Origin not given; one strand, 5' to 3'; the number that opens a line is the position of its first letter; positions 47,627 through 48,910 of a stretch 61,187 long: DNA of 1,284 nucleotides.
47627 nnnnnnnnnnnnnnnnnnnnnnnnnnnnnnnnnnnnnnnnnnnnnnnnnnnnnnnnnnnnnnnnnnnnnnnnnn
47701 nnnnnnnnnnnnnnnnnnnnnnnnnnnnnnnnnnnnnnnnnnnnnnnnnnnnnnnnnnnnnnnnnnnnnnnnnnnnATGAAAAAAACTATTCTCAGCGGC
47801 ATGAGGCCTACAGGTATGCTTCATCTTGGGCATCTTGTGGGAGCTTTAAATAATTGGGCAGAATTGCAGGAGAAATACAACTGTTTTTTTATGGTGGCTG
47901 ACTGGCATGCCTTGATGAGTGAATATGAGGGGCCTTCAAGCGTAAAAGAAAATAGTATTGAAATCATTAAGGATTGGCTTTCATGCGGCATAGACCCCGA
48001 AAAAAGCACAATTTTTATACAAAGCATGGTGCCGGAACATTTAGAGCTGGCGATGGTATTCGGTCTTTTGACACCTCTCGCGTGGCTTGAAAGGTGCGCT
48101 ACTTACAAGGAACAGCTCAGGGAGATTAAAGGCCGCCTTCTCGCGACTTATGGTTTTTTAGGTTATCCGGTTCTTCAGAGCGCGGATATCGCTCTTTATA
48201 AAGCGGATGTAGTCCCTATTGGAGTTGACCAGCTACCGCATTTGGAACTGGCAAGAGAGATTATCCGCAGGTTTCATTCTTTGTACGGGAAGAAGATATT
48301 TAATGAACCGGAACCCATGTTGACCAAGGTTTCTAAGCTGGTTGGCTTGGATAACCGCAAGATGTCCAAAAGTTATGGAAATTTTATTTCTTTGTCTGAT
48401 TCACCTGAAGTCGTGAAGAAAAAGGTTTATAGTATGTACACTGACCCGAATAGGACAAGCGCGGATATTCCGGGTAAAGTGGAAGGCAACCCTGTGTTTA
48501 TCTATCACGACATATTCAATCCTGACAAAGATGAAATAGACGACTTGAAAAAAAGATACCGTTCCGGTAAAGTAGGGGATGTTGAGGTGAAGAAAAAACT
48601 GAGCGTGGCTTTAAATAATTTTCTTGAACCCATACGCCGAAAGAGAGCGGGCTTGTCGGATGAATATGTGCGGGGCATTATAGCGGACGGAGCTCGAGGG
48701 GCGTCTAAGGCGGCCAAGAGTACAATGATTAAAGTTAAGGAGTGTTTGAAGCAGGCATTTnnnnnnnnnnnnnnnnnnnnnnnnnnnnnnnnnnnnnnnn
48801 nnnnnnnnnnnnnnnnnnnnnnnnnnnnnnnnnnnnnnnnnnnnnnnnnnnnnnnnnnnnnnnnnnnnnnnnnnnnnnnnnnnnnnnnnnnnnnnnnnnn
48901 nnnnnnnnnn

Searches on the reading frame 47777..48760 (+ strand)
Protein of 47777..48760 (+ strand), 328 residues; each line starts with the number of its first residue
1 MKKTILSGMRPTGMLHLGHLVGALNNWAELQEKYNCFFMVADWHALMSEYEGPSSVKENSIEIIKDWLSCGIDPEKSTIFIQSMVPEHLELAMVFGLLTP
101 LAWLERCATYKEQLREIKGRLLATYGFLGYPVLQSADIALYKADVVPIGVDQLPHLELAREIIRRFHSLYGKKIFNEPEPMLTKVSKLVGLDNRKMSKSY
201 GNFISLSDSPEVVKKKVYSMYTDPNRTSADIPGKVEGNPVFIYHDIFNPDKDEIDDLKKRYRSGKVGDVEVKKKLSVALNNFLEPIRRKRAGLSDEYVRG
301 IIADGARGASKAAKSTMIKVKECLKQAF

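Call 66: search_protein_families(library=pfam, proteins=[window:47777-48760:+], max_evalue=0.00001)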
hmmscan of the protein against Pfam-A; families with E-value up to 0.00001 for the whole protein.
window:47777-48760:+ (328 aa): 1 family
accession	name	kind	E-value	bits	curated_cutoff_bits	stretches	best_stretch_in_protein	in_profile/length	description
PF00579.31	tRNA-synt_1b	-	3.5e-69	233.8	21.1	1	4-284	7-292/292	tRNA synthetases class I (W and Y)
